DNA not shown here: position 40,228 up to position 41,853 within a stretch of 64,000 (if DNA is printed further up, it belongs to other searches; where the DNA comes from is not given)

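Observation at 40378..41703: TatC fused to a C-terminal FecR-like domain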

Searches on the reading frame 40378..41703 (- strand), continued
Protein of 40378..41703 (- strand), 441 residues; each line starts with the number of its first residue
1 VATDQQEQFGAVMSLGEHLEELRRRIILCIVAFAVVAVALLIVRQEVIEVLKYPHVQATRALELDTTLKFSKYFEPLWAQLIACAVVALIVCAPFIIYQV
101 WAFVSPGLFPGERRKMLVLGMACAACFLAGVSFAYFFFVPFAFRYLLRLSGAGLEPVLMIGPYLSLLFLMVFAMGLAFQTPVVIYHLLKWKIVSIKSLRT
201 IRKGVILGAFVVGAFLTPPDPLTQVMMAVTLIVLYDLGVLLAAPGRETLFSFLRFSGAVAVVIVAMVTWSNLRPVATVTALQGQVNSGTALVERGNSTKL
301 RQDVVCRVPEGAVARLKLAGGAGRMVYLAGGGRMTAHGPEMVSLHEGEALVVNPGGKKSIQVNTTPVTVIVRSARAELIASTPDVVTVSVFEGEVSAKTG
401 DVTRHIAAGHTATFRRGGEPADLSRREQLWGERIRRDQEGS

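Call 41: search_solved_structures(query=P0001, max_evalue=0.01, show_alignments=5)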
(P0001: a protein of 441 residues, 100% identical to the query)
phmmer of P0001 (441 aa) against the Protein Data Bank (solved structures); distinct sequences matched with E-value up to 0.01: 7.
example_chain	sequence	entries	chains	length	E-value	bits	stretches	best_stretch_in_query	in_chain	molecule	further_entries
9dzz_A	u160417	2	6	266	1.4e-35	126.3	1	15-241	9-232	Sec-independent protein translocase protein TatC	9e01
9r91_A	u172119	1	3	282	1.7e-35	126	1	15-241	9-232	Sec-independent protein translocase protein TatC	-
4b4a_A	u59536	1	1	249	2e-34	122.5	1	13-242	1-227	SEC-INDEPENDENT PROTEIN TRANSLOCASE PROTEIN TATC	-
4htt_A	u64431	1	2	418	5.1e-34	121.1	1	13-242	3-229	Sec-independent protein translocase protein TatC, Lysozyme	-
4hts_A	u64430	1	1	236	2.3e-33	118.9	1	13-242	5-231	Sec-independent protein translocase protein TatC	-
9e02_E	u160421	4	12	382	9.4e-25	90.6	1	87-241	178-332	Sec-independent protein translocase protein TatC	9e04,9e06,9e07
9e03_A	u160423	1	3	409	2e-19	73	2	13-148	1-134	Sec-independent protein translocase protein TatC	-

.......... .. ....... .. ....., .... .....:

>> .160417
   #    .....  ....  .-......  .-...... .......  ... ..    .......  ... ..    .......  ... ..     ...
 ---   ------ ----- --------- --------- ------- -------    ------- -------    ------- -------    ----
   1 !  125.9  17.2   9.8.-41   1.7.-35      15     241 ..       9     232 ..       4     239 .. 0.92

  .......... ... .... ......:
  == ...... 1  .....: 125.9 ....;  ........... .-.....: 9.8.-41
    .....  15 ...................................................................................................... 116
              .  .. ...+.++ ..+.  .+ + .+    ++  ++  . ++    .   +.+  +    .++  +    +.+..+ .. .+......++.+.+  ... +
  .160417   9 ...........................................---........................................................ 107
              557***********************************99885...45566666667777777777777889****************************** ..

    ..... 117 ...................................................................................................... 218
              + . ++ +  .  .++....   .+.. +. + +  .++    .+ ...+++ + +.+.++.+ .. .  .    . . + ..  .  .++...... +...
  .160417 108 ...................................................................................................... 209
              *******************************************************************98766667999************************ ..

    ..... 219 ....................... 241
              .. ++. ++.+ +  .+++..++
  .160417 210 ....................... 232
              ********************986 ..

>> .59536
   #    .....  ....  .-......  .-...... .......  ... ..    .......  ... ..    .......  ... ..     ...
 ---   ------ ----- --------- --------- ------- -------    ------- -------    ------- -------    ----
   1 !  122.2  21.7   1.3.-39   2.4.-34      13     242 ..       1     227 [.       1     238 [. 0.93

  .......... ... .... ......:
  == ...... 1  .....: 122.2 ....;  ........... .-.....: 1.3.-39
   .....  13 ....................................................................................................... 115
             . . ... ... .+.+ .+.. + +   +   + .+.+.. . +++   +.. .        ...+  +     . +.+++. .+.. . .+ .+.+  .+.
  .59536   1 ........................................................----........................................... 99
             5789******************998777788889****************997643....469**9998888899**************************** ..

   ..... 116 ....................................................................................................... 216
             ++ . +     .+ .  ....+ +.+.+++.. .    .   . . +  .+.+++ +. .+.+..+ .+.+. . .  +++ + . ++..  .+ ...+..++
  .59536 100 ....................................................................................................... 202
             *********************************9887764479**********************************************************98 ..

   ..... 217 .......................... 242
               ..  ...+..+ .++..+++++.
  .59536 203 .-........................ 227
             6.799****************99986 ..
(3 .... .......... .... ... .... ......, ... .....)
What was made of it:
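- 40975..41667 (-): TatC core, residues ~13-243, with six TM helices. Signal-peptide-site residues E21 and E112 correspond to E. coli E15 and E103. Also conserved: F103, P54, T217, D220, Q224. Residue alignment to E. coli TatC (call 41).
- On TatC (PF00902 / TIGR00945): Positions were mapped through the alignment to E. coli TatC (call 41).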

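Call 51: search_protein_representatives(alignment_id=A1)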
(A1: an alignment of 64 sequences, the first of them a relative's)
Query: 64 sequences, 443 profile positions. Proteins with E-value up to 0.001 (for the whole library): 20981; up to 1e-10: 10740; up to 1e-30: 3183. The best 150 are listed.
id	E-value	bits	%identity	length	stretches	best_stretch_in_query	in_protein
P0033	1.7e-195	666.4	-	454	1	5-439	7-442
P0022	1.5e-193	659.9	-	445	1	10-440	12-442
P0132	4.9e-177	605.5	-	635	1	13-442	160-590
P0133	3.6e-170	582.9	-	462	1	8-438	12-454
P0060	6.6e-166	568.8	-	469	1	10-438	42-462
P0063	5.1e-165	565.9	-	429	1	15-439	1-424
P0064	6.5e-161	552.4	-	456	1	5-435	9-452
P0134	9.6e-152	522.2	-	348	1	15-358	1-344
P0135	1.9e-151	521.2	-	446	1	11-437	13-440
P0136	1.7e-133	462.0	-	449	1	5-434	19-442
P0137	6.2e-117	407.5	-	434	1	13-435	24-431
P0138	1.8e-114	399.4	-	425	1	14-435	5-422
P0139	6.4e-109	381.0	-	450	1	5-440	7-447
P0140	1.7e-108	379.6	-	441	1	3-434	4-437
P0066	2.0e-108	379.4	-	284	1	161-439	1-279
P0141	8.9e-108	377.3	-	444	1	5-429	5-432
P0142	1.3e-103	363.6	-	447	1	12-439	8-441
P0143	4.2e-98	345.4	-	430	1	11-429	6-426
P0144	1.4e-97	343.6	-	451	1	13-433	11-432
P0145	1.4e-96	340.3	-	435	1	8-428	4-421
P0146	4.4e-93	328.8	-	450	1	9-429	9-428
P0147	7.1e-93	328.2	-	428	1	15-424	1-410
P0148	5.7e-91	321.9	-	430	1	14-432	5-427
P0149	8.5e-89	314.7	-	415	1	11-429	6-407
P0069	8.2e-86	304.9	-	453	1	8-427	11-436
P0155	5.7e-70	252.7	-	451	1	7-244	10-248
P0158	1.0e-68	248.5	-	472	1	9-249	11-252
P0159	1.1e-68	248.5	-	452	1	4-243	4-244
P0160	2.0e-68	247.6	-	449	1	6-282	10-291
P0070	4.7e-68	246.3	-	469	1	6-243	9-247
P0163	2.2e-67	244.1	-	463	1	6-244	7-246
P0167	4.3e-65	236.6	-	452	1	6-272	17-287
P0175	3.9e-64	233.4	-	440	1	5-244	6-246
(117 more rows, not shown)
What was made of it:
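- On Brocadiia-type TatC-FecR fusion (Kuenenia kustc0286 type): The A1 profile matches full length in about 25 clusters at 50% identity (call 51).
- about 25 clusters at 50% identity among 20,981 TatC hits (call 51);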

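Call 52: list_cluster_members(proteins=[P0136, P0137, P0138, P0139, P0141, P0143, P0145, P0147, P0148, P0149])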
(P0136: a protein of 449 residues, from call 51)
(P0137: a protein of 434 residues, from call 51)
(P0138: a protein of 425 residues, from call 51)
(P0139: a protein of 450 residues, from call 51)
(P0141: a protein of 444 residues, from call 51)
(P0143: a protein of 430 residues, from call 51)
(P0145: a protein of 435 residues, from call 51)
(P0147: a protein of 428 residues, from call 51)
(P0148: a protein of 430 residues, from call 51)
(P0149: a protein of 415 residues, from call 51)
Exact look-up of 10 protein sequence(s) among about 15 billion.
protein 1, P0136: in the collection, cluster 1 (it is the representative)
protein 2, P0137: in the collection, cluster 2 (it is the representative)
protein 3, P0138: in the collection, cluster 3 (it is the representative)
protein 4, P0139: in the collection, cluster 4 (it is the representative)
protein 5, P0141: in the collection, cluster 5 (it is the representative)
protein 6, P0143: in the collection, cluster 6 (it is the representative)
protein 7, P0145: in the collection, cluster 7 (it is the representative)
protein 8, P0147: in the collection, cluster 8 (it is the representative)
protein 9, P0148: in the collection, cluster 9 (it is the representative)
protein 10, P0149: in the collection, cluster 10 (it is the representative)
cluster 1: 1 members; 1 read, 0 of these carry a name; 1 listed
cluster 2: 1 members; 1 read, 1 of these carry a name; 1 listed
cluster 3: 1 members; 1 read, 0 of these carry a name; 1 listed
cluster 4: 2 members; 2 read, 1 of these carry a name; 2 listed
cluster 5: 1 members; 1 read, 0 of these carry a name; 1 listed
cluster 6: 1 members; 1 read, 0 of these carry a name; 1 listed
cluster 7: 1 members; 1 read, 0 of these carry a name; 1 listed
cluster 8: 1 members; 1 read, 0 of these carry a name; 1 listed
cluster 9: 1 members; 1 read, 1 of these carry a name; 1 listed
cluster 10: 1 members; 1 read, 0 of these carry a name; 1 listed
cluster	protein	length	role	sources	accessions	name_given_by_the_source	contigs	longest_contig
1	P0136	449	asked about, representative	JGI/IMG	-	-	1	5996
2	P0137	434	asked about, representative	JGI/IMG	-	Tat protein translocase TatC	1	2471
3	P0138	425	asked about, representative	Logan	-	-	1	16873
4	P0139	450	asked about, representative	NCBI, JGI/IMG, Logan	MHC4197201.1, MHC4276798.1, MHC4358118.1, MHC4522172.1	MAG: twin-arginine translocase subunit TatC [Planctomycetota bacterium] | Tat protein translocase TatC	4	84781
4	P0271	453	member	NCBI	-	-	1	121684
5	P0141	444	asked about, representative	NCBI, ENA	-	-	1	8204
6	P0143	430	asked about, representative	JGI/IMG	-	-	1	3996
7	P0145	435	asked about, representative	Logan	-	-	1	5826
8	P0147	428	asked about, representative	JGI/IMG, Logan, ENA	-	-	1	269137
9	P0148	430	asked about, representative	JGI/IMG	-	Tat protein translocase TatC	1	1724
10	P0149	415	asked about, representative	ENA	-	-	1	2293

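Call 53: search_protein_families(library=pfam, proteins=[P0137, P0143, P0147, P0149, P0069, P0155, P0158, P0160, P0167, P0070], max_evalue=0.01)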
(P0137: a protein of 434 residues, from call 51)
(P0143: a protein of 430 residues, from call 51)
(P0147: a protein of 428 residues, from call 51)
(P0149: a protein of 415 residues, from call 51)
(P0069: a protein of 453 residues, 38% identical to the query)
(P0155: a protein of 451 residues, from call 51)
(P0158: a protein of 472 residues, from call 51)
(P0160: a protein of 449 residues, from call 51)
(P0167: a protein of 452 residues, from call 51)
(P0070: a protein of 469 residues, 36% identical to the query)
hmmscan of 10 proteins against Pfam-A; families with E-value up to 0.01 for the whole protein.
P0137 (434 aa): 3 families
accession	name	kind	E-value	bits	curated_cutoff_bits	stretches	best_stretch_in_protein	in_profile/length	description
PF00902.23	TatC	-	2.2e-51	175.1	25.1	1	30-243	1-208/208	Sec-independent protein translocase protein (TatC)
PF10106.14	DUF2345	-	8.9e-05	22.8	30.7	1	316-419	29-130/151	Uncharacterized protein conserved in bacteria (DUF2345)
PF24378.1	DUF7534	-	0.0011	19.6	28.4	1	221-247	14-40/57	Family of unknown function (DUF7534)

P0143 (430 aa): 3 families
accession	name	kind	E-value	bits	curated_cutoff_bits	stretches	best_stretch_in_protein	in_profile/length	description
PF00902.23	TatC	-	2.3e-64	217.5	25.1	1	14-227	1-208/208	Sec-independent protein translocase protein (TatC)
PF04773.18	FecR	-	1.5e-06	29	24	1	309-393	3-95/97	FecR protein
PF24378.1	DUF7534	-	0.0002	21.9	28.4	1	204-229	13-38/57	Family of unknown function (DUF7534)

P0147 (428 aa): 1 family
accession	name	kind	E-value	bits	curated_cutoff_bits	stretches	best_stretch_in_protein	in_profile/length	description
PF00902.23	TatC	-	1.7e-60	204.8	25.1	1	5-219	1-208/208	Sec-independent protein translocase protein (TatC)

P0149 (415 aa): 2 families
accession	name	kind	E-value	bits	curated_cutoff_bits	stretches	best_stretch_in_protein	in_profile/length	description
PF00902.23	TatC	-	4.9e-60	203.3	25.1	1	14-227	1-208/208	Sec-independent protein translocase protein (TatC)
PF04773.18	FecR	-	0.00028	21.7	24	1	291-376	5-97/97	FecR protein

P0069 (453 aa): 2 families
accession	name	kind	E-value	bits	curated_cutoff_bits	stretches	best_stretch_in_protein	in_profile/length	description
PF00902.23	TatC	-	1.5e-59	201.8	25.1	1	22-235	1-208/208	Sec-independent protein translocase protein (TatC)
PF24378.1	DUF7534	-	0.00025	21.6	28.4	1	216-239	17-40/57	Family of unknown function (DUF7534)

P0155 (451 aa): 2 families
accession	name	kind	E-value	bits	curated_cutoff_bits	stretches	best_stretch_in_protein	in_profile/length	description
PF00902.23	TatC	-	2e-67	227.5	25.1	1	22-236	1-208/208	Sec-independent protein translocase protein (TatC)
PF24378.1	DUF7534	-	0.0054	17.3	28.4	1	216-237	16-37/57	Family of unknown function (DUF7534)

P0158 (472 aa): 1 family
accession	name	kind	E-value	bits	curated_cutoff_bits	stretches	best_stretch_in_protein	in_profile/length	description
PF00902.23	TatC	-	2.6e-64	217.3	25.1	1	21-235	1-208/208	Sec-independent protein translocase protein (TatC)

P0160 (449 aa): 2 families
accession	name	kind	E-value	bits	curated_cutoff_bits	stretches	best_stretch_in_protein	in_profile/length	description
PF00902.23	TatC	-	6.2e-67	225.9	25.1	1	23-237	1-208/208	Sec-independent protein translocase protein (TatC)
PF24378.1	DUF7534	-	2.5e-05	24.8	28.4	1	217-241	16-40/57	Family of unknown function (DUF7534)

P0167 (452 aa): 1 family
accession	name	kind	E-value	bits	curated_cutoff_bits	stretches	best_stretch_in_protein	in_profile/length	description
PF00902.23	TatC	-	2.7e-67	227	25.1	1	30-244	1-208/208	Sec-independent protein translocase protein (TatC)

P0070 (469 aa): 3 families
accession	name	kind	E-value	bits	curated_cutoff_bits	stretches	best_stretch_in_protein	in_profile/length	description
PF00902.23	TatC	-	2.2e-65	220.8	25.1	1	22-236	1-208/208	Sec-independent protein translocase protein (TatC)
PF24378.1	DUF7534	-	0.0054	17.4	28.4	1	215-240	15-40/57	Family of unknown function (DUF7534)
PF20444.3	DUF6703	-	0.0056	17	23.8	0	211-280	57-118/122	Family of unknown function (DUF6703)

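Call 55: list_cluster_members(proteins=[P0142, P0140, P0132, P0133, P0144, P0146, P0135, P0159, P0163, P0175])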
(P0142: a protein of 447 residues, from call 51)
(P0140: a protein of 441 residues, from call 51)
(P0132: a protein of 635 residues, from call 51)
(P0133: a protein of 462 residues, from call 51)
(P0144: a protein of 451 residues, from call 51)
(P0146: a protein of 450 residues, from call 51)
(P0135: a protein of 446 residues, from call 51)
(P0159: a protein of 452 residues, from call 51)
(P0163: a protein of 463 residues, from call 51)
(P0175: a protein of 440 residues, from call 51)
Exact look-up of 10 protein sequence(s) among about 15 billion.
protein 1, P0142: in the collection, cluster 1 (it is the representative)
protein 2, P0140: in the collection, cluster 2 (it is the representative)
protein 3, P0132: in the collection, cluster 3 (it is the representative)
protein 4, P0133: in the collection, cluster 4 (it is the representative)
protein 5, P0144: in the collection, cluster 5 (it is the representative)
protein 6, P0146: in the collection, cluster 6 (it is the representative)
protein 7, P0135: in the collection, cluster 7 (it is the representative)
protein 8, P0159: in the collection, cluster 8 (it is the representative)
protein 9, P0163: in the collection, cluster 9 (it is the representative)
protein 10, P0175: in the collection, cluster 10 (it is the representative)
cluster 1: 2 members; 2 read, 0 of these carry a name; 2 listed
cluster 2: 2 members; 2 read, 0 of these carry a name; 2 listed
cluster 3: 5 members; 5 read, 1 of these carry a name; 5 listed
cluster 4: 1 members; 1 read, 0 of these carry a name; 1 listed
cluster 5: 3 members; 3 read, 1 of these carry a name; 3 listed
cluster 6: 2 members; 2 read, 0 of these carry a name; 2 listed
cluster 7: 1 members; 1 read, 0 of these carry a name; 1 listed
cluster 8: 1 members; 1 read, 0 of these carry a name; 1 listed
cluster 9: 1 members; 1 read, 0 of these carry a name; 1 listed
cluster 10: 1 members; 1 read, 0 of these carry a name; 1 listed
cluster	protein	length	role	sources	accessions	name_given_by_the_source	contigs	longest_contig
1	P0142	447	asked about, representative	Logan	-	-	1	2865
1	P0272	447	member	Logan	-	-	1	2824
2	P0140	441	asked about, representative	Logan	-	-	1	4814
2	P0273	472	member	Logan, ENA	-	-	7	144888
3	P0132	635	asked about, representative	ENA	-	-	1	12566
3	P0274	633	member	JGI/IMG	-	Tat protein translocase TatC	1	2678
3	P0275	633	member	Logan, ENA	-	-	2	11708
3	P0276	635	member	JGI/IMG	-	-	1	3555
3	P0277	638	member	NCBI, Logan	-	-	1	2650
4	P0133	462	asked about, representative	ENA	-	-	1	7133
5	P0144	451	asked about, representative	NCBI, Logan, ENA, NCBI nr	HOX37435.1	MAG TPA: twin-arginine translocase subunit TatC [Candidatus Brocadiia bacterium] | twin-arginine translocase subunit TatC [Candidatus Brocadiia bacterium]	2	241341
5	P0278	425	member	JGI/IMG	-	-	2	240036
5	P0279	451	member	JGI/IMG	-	-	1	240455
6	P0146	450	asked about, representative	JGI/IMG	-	-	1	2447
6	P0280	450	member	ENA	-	-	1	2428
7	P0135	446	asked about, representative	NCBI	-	-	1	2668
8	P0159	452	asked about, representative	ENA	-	-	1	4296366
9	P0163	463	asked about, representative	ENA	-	-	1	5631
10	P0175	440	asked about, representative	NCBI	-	-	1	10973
